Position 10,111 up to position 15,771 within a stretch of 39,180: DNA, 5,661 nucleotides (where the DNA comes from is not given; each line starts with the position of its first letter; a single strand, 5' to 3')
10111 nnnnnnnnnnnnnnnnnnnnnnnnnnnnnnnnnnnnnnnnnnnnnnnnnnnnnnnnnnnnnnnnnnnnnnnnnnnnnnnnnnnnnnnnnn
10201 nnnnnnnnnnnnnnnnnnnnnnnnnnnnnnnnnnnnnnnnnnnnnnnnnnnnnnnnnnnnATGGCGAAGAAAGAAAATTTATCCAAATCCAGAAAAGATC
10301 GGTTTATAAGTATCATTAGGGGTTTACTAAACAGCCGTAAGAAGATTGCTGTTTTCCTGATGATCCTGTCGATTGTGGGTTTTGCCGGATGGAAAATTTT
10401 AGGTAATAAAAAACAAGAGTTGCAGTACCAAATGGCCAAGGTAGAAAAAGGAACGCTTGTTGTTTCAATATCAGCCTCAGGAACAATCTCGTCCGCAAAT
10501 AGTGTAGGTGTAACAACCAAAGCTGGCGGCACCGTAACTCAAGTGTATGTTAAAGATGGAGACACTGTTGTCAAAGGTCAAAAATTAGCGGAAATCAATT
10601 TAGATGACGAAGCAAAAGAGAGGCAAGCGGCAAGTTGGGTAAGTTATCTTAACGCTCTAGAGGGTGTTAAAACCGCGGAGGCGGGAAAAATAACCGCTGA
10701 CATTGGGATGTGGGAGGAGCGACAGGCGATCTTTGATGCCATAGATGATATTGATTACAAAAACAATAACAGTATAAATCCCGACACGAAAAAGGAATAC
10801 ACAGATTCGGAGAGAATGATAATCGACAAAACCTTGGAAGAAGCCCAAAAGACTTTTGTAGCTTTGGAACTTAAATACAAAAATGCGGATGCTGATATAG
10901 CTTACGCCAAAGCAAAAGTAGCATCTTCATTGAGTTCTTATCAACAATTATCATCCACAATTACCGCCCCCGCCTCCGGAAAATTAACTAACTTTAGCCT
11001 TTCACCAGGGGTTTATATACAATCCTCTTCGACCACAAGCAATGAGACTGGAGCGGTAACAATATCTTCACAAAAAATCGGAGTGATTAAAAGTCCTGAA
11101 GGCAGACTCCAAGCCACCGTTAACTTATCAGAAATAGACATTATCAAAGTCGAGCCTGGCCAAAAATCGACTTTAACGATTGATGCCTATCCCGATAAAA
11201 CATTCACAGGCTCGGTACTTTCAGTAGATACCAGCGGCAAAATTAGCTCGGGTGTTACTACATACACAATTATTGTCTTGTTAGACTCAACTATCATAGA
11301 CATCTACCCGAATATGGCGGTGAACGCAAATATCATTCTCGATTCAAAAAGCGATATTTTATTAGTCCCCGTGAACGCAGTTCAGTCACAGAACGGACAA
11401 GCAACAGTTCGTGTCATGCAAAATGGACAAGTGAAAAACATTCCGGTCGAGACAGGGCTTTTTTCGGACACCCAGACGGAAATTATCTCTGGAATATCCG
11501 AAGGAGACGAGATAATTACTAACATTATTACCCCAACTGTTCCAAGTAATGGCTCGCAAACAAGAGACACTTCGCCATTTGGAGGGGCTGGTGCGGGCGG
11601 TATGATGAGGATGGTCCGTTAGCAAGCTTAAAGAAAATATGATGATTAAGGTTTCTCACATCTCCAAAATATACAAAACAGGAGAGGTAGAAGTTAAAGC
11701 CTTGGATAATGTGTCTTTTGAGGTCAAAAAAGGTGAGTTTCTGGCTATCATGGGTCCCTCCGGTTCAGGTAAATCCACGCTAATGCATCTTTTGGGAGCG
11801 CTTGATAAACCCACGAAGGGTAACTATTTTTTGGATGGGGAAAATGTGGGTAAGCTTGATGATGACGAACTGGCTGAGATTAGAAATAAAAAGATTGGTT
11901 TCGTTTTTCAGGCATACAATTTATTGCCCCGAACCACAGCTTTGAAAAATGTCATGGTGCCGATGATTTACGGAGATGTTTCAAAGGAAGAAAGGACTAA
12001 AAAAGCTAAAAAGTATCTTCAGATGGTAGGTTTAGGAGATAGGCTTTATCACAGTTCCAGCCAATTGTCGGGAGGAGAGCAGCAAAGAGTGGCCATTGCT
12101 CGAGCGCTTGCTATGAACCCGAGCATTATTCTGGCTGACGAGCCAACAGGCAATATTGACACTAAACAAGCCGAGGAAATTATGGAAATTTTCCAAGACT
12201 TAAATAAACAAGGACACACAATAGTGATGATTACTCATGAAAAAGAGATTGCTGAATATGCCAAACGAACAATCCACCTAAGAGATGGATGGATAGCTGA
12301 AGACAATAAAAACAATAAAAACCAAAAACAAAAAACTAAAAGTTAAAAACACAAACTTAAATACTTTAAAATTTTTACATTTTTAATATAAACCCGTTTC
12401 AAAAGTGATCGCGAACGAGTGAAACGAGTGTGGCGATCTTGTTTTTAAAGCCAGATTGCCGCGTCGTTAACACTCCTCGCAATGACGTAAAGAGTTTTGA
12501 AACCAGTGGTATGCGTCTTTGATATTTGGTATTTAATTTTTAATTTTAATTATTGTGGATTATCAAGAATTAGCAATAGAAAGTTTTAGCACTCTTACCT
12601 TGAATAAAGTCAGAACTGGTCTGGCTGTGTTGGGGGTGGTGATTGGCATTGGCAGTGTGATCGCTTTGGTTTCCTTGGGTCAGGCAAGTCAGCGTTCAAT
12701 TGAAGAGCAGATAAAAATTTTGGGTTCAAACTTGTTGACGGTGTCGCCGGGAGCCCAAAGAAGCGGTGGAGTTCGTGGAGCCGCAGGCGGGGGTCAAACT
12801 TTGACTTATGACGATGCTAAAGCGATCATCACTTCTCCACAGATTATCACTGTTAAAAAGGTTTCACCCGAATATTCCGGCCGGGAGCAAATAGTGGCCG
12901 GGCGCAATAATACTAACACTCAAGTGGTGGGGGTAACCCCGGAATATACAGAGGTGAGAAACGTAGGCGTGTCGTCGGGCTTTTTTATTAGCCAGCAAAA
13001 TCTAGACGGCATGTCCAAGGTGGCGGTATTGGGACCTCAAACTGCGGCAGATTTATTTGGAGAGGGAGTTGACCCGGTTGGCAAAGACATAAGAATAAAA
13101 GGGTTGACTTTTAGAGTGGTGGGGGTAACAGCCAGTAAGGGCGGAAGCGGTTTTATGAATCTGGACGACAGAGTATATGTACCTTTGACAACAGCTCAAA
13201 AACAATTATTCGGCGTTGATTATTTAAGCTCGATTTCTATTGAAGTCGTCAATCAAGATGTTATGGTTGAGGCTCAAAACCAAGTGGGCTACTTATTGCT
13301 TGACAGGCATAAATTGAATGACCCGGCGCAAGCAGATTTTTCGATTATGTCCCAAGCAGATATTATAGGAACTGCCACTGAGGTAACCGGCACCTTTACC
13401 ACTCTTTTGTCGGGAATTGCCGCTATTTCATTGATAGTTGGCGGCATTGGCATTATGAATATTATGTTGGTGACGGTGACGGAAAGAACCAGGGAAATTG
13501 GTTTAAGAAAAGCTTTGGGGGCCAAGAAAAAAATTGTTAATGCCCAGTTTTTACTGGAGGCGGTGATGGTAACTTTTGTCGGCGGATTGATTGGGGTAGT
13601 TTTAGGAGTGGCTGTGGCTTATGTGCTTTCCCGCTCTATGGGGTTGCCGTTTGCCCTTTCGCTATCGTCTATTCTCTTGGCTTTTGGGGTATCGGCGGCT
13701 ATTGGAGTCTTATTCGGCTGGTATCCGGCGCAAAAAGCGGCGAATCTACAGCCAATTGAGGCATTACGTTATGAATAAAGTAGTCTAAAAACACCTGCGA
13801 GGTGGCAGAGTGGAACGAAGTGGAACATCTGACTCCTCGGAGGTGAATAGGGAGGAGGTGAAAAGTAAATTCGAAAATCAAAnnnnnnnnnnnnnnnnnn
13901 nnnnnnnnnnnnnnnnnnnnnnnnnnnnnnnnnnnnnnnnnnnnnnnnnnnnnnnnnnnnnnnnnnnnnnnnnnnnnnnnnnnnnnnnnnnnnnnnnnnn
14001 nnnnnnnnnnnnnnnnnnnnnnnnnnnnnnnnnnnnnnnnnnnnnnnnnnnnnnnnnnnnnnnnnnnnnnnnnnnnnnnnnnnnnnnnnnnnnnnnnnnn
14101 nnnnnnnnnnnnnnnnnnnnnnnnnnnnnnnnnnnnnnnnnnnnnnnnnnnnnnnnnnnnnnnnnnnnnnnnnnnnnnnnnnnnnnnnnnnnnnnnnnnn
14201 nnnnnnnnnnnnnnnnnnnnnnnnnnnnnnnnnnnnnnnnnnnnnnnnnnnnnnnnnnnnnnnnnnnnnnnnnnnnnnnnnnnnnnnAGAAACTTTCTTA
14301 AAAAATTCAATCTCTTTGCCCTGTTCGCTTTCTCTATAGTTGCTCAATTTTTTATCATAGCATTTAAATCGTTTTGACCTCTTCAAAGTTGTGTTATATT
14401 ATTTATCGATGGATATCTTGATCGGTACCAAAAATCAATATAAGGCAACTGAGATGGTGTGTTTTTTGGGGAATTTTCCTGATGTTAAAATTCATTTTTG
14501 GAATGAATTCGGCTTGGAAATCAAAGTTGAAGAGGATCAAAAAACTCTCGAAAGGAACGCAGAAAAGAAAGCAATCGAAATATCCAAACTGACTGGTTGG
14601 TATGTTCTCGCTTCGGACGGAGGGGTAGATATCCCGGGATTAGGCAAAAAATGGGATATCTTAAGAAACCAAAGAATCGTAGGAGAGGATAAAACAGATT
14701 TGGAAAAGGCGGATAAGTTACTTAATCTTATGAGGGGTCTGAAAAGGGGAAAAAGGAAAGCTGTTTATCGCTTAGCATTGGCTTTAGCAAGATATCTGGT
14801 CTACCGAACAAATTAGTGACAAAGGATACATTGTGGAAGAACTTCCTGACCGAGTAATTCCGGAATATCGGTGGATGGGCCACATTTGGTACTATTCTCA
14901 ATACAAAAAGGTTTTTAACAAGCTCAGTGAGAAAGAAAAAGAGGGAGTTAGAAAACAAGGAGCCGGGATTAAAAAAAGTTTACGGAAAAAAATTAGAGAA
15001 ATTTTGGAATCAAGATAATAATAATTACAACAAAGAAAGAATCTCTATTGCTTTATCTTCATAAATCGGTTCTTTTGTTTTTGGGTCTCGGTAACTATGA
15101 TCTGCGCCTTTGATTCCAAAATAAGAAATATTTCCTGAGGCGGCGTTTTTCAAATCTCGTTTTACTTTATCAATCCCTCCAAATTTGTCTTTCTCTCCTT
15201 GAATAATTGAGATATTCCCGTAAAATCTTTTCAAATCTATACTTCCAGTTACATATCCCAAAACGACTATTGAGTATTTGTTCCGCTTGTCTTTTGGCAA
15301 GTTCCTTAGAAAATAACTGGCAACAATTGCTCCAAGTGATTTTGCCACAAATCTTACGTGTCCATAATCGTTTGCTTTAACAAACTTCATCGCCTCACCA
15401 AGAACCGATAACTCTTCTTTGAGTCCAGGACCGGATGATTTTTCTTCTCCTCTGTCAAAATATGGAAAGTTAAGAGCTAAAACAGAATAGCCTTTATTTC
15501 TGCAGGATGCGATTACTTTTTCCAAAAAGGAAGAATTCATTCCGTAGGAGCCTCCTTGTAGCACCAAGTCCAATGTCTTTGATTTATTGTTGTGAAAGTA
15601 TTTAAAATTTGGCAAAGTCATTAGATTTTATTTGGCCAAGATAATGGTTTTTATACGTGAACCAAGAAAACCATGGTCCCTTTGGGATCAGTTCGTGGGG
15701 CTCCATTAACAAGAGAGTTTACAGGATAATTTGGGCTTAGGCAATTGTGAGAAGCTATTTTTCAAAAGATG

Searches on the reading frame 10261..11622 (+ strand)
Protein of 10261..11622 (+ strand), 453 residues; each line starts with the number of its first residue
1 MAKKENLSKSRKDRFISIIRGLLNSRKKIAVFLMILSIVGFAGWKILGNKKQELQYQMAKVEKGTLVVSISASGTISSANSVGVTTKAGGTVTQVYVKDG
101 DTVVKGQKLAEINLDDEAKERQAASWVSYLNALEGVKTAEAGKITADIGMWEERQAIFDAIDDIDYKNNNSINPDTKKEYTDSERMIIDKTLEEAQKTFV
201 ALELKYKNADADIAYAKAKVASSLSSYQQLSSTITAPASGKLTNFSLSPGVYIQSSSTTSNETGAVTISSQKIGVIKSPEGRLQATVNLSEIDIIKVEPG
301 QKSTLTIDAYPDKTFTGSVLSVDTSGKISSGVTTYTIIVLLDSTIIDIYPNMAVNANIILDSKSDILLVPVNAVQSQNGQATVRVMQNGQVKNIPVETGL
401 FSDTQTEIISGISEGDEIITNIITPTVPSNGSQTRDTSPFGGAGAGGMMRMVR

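Call 67: search_protein_families(library=pfam, proteins=[window:10261-11622:+], max_evalue=0.00001)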
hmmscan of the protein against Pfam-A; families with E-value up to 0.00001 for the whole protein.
window:10261-11622:+ (453 aa): 3 families
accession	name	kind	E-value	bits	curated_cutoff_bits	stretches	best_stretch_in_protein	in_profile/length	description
PF16576.10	HlyD_D23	-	2e-08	34.2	30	1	69-323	5-185/214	Barrel-sandwich domain of CusB or HlyD membrane-fusion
PF13437.12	HlyD_3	-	8e-08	33.4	22.2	0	262-337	16-91/106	HlyD family secretion protein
PF13533.13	Biotin_lipoyl_2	-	3.2e-06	27.3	29.8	1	84-113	3-32/32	Biotin-lipoyl like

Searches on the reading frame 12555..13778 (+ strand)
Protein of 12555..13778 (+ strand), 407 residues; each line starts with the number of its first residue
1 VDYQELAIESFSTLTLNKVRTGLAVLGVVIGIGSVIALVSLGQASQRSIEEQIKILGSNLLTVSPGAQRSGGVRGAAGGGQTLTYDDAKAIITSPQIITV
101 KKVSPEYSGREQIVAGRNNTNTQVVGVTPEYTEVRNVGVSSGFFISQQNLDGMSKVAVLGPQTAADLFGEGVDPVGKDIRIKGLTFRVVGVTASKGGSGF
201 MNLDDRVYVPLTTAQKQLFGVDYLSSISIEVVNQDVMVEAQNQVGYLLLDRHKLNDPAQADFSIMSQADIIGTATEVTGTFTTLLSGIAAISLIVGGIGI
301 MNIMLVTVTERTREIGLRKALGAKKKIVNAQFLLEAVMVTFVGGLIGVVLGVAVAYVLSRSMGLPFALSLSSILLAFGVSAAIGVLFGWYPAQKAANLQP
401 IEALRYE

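Call 67: search_protein_families(library=pfam, proteins=[window:12555-13778:+], max_evalue=0.00001)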
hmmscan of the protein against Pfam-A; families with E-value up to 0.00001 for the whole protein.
window:12555-13778:+ (407 aa): 2 families
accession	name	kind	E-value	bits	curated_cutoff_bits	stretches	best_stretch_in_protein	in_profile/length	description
PF12704.14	MacB_PCD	-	7.1e-46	157.5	27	1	21-244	1-204/207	MacB-like periplasmic core domain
PF02687.27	FtsX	-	3.8e-24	85.5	25.5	1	288-400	3-120/120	FtsX-like permease C-terminal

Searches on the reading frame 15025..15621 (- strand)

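Call 10: search_protein_families(library=pfam, proteins=[window:15025-15621:-], max_evalue=0.01)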
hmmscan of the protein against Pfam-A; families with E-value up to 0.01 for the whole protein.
window:15025-15621:- (198 aa): 1 family
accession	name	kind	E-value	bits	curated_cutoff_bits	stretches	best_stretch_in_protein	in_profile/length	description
PF20408.4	Abhydrolase_11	-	8.6e-14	52.1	27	1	23-184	10-174/193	Alpha/beta hydrolase domain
